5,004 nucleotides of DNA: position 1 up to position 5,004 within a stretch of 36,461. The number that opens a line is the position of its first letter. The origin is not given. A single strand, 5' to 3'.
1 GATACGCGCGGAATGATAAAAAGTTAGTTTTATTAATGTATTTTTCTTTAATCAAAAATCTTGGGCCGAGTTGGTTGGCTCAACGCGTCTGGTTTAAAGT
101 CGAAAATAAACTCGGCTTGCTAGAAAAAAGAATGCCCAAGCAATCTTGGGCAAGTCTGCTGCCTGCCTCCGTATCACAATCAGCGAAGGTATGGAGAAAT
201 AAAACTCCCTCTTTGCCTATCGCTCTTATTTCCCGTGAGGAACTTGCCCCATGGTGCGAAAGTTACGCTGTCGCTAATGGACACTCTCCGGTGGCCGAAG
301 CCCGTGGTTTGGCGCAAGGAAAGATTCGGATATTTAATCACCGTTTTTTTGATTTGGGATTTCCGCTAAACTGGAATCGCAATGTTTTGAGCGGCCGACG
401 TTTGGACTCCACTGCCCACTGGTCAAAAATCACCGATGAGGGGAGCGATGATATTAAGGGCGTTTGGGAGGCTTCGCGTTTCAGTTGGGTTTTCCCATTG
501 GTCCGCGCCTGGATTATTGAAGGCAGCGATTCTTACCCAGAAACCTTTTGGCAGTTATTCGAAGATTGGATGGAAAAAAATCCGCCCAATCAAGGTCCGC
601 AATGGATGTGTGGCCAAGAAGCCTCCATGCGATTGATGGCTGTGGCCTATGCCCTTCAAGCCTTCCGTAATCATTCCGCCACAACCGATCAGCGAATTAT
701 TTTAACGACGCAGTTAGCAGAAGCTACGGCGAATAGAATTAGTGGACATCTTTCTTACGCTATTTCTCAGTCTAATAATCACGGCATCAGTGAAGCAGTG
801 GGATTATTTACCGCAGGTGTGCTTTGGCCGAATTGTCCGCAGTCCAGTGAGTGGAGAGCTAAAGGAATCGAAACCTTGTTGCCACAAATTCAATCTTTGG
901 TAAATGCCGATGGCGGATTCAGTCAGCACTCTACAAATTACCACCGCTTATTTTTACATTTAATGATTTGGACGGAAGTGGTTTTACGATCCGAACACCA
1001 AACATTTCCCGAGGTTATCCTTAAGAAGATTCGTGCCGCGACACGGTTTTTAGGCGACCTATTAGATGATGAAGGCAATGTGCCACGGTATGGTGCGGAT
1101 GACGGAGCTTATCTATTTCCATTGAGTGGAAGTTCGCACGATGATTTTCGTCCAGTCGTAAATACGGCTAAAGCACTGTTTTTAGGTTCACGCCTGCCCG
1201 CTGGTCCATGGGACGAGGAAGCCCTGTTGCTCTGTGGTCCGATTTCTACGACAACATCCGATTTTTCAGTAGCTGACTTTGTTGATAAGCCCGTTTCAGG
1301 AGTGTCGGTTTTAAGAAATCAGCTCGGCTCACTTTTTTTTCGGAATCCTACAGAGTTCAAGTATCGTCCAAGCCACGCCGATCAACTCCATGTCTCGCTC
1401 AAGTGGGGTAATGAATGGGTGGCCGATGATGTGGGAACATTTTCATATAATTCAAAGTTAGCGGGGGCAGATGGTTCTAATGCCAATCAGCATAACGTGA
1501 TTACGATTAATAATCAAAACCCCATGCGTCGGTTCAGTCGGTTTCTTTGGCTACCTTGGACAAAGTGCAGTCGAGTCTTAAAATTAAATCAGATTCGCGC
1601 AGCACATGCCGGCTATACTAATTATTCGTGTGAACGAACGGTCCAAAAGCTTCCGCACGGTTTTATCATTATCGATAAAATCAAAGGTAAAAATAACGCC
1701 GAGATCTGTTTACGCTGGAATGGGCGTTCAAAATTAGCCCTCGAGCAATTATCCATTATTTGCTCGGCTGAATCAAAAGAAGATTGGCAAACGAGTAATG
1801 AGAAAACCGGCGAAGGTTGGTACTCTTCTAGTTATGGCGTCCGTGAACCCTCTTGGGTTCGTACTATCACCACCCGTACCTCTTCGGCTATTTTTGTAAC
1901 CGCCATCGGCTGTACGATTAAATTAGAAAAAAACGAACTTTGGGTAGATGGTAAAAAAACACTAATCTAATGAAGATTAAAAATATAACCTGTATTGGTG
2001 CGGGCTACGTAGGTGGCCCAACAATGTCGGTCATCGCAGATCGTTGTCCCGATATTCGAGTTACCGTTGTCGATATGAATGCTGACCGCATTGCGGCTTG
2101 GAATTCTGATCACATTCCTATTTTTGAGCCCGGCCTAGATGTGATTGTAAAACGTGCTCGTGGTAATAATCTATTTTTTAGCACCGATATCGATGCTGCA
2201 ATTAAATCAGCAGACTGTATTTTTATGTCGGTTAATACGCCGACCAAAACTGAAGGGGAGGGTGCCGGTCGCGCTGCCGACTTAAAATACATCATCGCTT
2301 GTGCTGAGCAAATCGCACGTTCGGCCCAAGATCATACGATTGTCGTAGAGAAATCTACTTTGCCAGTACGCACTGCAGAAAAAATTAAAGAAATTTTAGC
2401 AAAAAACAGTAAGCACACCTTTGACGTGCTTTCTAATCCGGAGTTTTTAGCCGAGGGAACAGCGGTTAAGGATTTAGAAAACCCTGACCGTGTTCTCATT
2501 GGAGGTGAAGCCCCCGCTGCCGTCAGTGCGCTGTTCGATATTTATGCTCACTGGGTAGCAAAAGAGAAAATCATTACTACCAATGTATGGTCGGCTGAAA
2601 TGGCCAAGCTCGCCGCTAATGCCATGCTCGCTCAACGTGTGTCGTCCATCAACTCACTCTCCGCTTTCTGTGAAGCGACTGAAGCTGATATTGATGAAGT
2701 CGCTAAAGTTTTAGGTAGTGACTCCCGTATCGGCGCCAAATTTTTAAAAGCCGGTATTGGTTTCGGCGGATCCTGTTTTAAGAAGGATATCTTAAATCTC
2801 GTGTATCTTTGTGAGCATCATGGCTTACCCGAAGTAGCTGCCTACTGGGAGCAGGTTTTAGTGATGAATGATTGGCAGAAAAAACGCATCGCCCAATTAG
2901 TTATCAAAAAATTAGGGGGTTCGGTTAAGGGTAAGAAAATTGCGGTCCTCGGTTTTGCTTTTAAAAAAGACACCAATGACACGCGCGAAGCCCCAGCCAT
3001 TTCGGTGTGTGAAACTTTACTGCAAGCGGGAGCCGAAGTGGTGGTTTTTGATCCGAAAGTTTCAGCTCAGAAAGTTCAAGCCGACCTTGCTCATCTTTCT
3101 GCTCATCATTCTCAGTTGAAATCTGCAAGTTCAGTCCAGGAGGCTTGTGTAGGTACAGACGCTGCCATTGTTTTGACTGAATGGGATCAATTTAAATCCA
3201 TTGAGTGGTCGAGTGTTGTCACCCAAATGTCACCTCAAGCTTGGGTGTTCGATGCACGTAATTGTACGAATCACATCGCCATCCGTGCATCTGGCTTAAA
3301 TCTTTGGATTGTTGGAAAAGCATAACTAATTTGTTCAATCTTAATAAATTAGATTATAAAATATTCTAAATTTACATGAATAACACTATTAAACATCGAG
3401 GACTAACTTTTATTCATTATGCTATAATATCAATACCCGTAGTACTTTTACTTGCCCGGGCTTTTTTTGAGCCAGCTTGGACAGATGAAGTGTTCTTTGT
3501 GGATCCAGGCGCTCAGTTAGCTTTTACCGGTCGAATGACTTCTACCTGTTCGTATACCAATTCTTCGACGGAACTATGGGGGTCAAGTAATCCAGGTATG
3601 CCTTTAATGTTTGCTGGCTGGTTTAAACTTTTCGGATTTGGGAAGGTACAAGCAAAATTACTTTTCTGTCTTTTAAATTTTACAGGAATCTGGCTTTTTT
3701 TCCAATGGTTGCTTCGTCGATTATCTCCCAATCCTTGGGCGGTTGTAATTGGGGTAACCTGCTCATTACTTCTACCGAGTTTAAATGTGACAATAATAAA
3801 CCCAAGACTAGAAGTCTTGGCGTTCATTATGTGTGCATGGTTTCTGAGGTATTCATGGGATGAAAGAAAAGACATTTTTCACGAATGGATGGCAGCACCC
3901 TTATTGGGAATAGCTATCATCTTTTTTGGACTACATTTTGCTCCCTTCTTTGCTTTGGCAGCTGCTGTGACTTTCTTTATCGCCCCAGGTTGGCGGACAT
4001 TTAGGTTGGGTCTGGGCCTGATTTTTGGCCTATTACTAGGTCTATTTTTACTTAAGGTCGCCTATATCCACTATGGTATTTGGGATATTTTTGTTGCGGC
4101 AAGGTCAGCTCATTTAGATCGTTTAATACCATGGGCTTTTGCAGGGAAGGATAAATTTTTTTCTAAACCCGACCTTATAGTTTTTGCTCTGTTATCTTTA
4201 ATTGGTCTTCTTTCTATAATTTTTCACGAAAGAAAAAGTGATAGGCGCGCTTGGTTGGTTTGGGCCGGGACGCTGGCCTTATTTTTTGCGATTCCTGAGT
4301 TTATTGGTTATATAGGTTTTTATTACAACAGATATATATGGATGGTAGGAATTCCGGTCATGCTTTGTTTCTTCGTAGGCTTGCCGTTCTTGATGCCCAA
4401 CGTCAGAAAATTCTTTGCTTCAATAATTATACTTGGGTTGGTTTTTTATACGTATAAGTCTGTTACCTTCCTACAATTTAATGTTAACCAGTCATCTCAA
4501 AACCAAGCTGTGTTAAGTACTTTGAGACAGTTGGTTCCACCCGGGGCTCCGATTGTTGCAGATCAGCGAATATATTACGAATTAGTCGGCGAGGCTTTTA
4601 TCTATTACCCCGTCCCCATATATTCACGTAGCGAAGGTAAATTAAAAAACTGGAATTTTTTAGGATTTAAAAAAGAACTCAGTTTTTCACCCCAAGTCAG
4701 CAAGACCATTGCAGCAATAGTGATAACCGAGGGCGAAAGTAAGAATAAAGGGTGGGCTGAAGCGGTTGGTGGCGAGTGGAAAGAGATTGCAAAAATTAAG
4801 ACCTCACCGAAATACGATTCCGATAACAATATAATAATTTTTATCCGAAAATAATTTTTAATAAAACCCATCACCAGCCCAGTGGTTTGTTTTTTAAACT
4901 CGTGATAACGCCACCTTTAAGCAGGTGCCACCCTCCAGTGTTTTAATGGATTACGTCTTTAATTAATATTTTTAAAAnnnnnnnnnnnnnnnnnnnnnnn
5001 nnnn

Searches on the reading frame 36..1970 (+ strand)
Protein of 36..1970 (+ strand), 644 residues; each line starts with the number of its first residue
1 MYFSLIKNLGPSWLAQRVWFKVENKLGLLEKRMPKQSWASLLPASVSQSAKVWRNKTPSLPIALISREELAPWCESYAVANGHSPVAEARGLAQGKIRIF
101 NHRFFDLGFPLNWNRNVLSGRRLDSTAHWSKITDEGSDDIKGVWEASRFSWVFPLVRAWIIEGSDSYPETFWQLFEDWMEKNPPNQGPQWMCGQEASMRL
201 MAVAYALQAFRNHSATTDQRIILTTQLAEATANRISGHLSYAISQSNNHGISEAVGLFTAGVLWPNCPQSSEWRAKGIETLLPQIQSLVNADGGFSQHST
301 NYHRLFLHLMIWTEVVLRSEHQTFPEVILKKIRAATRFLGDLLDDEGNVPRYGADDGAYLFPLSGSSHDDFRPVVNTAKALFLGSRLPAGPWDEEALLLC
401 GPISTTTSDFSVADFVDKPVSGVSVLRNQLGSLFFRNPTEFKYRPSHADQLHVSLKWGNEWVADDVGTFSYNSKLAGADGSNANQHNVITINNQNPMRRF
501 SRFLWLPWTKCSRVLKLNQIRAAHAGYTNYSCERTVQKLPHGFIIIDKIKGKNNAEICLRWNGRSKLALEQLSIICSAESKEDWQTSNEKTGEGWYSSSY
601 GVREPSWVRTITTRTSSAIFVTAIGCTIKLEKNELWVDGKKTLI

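Call 6: search_protein_families(library=pfam, proteins=[window:36-1970:+], max_evalue=0.00001)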
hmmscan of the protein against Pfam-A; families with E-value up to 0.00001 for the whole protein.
window:36-1970:+ (644 aa): 2 families
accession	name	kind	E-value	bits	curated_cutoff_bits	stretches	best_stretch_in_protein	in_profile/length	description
PF16889.11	Hepar_II_III_N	-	7.3e-23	81.9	22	1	113-352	86-310/340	Heparinase II/III N-terminus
PF07940.18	Hepar_II_III_C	-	7.9e-14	52.2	24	1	417-607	8-218/237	Heparinase II/III-like, C-terminal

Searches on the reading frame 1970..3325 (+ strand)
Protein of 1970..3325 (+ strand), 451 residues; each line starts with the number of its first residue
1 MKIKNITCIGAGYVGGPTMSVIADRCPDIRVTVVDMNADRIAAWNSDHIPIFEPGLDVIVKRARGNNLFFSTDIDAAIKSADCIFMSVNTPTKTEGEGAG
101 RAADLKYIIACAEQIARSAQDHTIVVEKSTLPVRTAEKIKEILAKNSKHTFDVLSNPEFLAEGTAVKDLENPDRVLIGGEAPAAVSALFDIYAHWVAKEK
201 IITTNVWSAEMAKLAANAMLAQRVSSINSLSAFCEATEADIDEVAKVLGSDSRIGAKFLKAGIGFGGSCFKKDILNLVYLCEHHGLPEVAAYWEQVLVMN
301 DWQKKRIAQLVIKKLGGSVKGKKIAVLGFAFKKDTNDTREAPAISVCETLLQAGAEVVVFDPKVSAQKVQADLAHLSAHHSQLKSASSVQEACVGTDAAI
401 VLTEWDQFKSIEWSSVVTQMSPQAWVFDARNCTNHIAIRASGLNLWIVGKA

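Call 6: search_protein_families(library=pfam, proteins=[window:1970-3325:+], max_evalue=0.00001)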
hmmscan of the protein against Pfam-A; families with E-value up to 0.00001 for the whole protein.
window:1970-3325:+ (451 aa): 3 families
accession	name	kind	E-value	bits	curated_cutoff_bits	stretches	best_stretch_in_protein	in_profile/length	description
PF03721.20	UDPG_MGDP_dh_N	-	2.3e-58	197.3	27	1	5-185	2-181/187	UDP-glucose/GDP-mannose dehydrogenase family, NAD binding domain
PF00984.24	UDPG_MGDP_dh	-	4.7e-32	110.4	25.4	1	207-301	1-93/94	UDP-glucose/GDP-mannose dehydrogenase family, central domain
PF03720.21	UDPG_MGDP_dh_C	-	5e-32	110.8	30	1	325-434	1-102/103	UDP-glucose/GDP-mannose dehydrogenase family, UDP binding domain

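Call 72: find_homologous_proteins(query=window:1970-3325:+, max_evalue=1e-50)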
Query window:1970-3325:+ (451 aa): 8000 proteins with E <= 1e-50 among 8000 candidates; the best 120 are listed.
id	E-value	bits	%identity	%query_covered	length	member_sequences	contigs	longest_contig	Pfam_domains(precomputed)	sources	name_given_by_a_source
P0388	2.5e-276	934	93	100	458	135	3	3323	PF00984.25,PF03721.21,PF03720.23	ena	-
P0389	7.4e-270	913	90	100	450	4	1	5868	PF00984.25,PF03446.22,PF03721.21,PF03720.23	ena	-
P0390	4.7e-269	910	90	100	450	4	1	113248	PF00984.25,PF03446.22,PF03721.21,PF03720.23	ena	-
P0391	4.9e-269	910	90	100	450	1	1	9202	PF00984.25,PF03446.22,PF03721.21,PF03720.23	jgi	jgi:UDPglucose 6-dehydrogenase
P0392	5.9e-268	907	89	100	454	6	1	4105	PF00984.25,PF03721.21,PF03720.23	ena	-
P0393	1.2e-267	906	88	100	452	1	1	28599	PF00984.25,PF03721.21,PF03720.23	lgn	-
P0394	1.7e-267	905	89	100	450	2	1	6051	PF00984.25,PF03721.21,PF03720.23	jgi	jgi:UDPglucose 6-dehydrogenase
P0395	2.4e-267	905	89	100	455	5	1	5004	PF00984.25,PF03721.21,PF03720.23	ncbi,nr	ncbi:MAG: nucleotide sugar dehydrogenase [Opitutales bacterium]|nr:nucleotide sugar dehydrogenase [O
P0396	2.5e-267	905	89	100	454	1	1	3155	PF00984.25,PF03446.22,PF03721.21,PF03720.23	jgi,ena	jgi:UDPglucose 6-dehydrogenase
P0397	6.1e-265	897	88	100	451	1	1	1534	PF00984.25,PF03721.21,PF03720.23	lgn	-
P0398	5.8e-261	884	87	100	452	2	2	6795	PF00984.25,PF03721.21,PF03720.23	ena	-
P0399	1.5e-260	882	86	100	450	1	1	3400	PF00984.25,PF03721.21,PF03720.23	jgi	jgi:UDPglucose 6-dehydrogenase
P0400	8.3e-258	873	87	100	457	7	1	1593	PF00984.25,PF03721.21,PF03720.23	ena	-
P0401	2.7e-253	859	85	100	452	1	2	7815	PF00984.25,PF03721.21,PF03720.23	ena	-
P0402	1.6e-220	751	72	100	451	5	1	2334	PF00984.25,PF03721.21,PF03720.23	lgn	-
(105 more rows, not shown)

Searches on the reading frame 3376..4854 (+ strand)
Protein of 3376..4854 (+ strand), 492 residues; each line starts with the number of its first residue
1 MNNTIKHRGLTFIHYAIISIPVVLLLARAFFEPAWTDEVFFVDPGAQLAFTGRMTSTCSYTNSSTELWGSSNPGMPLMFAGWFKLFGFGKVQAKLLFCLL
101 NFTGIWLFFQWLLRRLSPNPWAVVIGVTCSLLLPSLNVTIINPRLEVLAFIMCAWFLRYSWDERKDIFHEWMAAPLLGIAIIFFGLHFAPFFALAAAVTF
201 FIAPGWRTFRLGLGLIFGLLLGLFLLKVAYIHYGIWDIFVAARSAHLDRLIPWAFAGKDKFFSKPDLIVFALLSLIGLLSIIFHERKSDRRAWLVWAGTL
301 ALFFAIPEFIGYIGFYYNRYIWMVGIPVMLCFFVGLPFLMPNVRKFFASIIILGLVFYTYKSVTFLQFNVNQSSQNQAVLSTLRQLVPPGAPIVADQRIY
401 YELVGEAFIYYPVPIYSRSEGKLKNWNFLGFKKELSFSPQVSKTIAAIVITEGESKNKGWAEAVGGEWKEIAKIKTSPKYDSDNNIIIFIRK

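Call 6: search_protein_families(library=pfam, proteins=[window:3376-4854:+], max_evalue=0.00001)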
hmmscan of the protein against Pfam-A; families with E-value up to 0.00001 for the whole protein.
window:3376-4854:+ (492 aa): 0 families

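Call 46: search_protein_families(library=pfam, proteins=[window:3376-4854:+], max_evalue=0.05)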
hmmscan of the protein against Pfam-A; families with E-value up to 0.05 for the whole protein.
window:3376-4854:+ (492 aa): 1 family
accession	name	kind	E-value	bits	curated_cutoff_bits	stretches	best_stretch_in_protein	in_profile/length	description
PF20154.4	LNT_N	-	0.011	16.3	27.1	1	262-386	9-140/159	Apolipoprotein N-acyltransferase N-terminal domain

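Call 47: search_protein_families(library=ncbifam, proteins=[window:3376-4854:+], max_evalue=0.001)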
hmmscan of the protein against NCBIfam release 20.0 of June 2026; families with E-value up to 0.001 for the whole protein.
window:3376-4854:+ (492 aa): 0 families
